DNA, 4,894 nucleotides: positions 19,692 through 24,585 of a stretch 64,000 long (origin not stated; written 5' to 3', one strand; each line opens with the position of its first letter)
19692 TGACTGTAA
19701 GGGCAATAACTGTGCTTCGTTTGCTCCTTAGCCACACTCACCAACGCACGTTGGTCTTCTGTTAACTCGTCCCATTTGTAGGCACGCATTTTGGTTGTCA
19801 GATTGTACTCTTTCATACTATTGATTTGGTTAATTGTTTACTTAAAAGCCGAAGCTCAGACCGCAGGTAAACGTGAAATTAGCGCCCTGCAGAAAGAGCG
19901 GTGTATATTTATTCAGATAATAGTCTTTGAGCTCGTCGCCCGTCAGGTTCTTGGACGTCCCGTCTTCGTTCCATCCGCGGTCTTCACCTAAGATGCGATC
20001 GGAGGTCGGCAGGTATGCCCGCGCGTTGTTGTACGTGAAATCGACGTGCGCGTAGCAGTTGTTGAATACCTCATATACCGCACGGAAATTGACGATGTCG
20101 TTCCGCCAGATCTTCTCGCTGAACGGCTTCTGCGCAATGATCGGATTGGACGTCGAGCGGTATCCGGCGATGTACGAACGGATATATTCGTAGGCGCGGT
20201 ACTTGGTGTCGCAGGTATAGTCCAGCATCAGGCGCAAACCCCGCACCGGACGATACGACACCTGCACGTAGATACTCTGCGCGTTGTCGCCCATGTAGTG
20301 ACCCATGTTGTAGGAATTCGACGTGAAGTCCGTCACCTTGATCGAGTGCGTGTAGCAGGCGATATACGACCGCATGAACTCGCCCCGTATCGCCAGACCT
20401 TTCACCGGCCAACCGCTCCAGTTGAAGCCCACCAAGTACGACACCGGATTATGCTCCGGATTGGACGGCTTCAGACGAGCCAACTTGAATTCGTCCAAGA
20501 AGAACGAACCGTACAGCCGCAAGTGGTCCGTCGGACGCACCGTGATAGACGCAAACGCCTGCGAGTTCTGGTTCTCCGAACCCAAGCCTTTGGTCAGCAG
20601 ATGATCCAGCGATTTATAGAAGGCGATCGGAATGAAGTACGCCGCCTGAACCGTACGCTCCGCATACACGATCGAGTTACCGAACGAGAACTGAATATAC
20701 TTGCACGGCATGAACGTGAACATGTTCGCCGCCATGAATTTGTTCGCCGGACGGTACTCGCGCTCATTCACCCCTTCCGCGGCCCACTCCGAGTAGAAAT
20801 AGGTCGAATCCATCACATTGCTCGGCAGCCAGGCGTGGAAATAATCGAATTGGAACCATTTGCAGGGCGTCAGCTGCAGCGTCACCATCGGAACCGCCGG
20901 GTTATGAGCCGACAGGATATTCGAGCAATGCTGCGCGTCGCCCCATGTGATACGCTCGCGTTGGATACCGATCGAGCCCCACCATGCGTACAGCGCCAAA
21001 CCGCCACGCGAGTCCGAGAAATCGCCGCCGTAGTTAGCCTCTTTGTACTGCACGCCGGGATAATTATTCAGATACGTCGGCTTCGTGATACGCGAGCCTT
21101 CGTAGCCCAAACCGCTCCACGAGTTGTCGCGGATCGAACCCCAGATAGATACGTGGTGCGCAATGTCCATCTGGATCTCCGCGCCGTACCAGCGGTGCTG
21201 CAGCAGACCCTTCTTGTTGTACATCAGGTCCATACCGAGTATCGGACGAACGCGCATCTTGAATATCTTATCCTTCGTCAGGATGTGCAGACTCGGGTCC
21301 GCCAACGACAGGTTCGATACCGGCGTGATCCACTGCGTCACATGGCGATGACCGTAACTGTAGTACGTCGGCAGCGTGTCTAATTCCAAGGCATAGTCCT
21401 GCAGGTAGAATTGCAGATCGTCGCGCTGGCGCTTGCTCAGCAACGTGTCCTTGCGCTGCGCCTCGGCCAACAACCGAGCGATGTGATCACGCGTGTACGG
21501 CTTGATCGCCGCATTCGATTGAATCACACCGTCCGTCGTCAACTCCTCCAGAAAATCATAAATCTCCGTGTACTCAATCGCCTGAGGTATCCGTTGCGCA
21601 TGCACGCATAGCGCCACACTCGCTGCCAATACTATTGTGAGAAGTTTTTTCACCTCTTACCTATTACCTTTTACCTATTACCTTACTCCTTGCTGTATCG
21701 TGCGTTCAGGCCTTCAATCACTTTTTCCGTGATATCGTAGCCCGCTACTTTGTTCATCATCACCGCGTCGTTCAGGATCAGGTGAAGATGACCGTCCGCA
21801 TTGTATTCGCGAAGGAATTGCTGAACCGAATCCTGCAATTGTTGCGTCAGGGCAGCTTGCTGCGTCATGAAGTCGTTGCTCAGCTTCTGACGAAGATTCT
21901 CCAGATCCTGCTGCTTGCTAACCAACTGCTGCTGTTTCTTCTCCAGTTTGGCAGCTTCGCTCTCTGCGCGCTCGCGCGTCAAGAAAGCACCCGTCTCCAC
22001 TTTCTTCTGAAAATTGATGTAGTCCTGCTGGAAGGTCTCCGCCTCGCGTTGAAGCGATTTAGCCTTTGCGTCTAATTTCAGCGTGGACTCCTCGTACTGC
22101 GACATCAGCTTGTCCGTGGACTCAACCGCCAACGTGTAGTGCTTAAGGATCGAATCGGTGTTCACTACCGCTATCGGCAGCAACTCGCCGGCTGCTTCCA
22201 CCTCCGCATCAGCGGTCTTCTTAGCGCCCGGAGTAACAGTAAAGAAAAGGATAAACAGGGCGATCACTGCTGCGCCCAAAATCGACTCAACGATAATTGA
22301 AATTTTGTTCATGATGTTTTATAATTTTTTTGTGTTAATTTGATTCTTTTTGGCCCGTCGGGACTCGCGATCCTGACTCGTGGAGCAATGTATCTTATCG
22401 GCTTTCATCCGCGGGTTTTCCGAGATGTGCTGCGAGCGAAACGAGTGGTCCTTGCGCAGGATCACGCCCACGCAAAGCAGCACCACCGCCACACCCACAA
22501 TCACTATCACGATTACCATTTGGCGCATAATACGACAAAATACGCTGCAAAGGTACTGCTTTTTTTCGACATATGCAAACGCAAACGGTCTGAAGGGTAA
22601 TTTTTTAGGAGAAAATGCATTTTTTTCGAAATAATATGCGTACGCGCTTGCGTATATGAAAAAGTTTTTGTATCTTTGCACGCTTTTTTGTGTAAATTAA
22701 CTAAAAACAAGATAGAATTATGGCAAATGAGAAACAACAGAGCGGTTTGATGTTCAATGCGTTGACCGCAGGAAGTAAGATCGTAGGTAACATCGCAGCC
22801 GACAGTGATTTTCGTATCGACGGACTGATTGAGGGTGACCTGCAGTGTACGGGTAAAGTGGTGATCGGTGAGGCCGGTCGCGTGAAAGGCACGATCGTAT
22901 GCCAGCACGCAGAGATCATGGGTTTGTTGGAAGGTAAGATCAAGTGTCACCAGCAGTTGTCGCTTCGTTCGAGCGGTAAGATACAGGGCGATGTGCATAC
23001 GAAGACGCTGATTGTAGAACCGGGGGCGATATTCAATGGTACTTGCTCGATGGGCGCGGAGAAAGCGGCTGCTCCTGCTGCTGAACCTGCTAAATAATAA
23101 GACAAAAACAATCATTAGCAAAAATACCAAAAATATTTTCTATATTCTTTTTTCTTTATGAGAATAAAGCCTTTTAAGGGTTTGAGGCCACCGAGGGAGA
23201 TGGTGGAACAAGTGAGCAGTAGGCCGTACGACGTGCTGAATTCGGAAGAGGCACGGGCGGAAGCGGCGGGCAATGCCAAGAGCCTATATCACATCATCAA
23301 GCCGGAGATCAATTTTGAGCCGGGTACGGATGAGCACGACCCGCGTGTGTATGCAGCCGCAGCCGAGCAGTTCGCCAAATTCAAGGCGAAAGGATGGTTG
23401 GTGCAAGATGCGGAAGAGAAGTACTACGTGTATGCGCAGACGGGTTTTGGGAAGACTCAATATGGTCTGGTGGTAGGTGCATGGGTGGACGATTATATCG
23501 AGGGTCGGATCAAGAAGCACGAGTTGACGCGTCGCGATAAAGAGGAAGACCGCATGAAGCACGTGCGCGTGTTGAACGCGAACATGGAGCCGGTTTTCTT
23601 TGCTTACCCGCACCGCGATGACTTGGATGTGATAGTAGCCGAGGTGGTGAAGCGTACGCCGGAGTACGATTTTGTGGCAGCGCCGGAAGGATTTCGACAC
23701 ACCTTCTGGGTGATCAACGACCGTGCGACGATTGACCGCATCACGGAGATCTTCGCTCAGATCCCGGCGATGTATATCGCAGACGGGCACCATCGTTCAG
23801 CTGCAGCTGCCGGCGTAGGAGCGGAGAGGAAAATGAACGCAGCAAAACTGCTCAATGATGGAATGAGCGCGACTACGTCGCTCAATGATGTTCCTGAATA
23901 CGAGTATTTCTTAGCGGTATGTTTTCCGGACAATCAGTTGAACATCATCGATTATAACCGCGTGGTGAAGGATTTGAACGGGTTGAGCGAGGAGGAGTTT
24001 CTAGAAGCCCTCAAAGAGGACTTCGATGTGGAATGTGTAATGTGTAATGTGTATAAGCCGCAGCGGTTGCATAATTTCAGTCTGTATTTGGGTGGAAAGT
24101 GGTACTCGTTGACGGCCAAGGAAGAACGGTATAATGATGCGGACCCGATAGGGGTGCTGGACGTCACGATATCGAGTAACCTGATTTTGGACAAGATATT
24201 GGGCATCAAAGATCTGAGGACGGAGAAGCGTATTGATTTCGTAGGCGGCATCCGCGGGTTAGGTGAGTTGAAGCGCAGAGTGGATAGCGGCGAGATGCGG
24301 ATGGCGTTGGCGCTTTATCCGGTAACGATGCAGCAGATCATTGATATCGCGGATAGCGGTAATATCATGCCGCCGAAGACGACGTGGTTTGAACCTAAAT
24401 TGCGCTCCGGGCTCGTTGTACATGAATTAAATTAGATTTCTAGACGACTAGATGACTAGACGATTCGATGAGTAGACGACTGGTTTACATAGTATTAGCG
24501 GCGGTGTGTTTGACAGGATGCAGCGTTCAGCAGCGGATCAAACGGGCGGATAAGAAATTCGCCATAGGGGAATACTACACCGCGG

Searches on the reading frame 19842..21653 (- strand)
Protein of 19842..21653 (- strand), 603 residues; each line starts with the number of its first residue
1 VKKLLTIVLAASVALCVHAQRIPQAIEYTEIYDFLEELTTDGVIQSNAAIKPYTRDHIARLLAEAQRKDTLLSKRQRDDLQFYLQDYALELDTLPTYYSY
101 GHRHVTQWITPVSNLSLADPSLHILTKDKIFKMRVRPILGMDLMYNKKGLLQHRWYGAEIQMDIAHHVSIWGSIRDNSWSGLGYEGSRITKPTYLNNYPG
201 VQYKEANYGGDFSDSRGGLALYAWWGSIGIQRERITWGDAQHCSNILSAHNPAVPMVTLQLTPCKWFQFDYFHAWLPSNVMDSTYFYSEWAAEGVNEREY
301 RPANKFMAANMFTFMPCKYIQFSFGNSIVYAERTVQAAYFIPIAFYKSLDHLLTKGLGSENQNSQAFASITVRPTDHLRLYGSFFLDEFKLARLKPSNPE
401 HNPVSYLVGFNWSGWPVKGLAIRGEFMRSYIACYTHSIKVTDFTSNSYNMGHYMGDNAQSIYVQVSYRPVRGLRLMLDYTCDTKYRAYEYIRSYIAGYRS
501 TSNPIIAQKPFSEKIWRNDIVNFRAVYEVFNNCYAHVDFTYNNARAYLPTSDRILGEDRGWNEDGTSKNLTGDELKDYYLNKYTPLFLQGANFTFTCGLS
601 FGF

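Call 7: search_protein_families(library=ncbifam, proteins=[window:19842-21653:-], max_evalue=0.00001)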
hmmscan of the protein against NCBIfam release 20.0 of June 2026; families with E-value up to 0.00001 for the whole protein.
window:19842-21653:- (603 aa): 0 families

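Call 17: search_protein_families(library=pfam, proteins=[window:19842-21653:-], max_evalue=0.001)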
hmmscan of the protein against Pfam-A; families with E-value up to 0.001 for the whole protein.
window:19842-21653:- (603 aa): 1 family
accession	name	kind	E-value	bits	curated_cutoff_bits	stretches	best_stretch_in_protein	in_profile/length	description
PF14052.12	Caps_assemb_Wzi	-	7e-06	25.7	30.1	1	207-482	65-336/392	Capsule assembly protein Wzi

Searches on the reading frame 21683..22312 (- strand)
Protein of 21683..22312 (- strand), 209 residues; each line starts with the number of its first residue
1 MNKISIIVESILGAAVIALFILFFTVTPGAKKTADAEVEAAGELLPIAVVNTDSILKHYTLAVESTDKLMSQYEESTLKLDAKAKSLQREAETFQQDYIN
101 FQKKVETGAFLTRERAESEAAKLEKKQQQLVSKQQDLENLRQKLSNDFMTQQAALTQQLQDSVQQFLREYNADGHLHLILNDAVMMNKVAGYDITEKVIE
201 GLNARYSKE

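Call 7: search_protein_families(library=ncbifam, proteins=[window:21683-22312:-], max_evalue=0.00001)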
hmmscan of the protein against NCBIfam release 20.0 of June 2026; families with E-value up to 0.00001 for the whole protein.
window:21683-22312:- (209 aa): 0 families

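Call 17: search_protein_families(library=pfam, proteins=[window:21683-22312:-], max_evalue=0.001)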
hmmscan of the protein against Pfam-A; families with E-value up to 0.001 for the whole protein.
window:21683-22312:- (209 aa): 1 family
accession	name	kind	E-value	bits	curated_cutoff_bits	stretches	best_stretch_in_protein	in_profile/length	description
PF03938.19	OmpH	-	3.4e-18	66.6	32.4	1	47-202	2-141/141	Outer membrane protein (OmpH-like)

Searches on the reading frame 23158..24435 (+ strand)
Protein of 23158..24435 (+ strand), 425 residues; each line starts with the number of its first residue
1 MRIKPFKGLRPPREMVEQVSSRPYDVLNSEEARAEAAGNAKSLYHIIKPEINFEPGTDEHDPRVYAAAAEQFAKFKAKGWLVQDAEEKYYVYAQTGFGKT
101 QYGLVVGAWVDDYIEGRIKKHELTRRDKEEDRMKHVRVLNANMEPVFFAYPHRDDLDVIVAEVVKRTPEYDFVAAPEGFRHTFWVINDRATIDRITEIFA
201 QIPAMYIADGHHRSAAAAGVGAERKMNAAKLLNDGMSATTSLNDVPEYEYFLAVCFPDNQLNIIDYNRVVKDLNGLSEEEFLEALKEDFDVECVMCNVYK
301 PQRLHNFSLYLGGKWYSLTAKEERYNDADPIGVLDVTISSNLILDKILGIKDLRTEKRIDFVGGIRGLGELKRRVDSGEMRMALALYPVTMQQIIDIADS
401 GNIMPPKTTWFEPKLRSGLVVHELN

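Call 7: search_protein_families(library=ncbifam, proteins=[window:23158-24435:+], max_evalue=0.00001)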
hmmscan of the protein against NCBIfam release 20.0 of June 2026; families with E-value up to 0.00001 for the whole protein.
window:23158-24435:+ (425 aa): 0 families

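Call 17: search_protein_families(library=pfam, proteins=[window:23158-24435:+], max_evalue=0.001)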
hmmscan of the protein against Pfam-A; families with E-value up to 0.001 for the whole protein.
window:23158-24435:+ (425 aa): 1 family
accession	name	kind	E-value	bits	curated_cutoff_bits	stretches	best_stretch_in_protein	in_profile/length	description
PF06245.16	DUF1015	-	6.7e-109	364.2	25.8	1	3-337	1-325/325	Protein of unknown function (DUF1015)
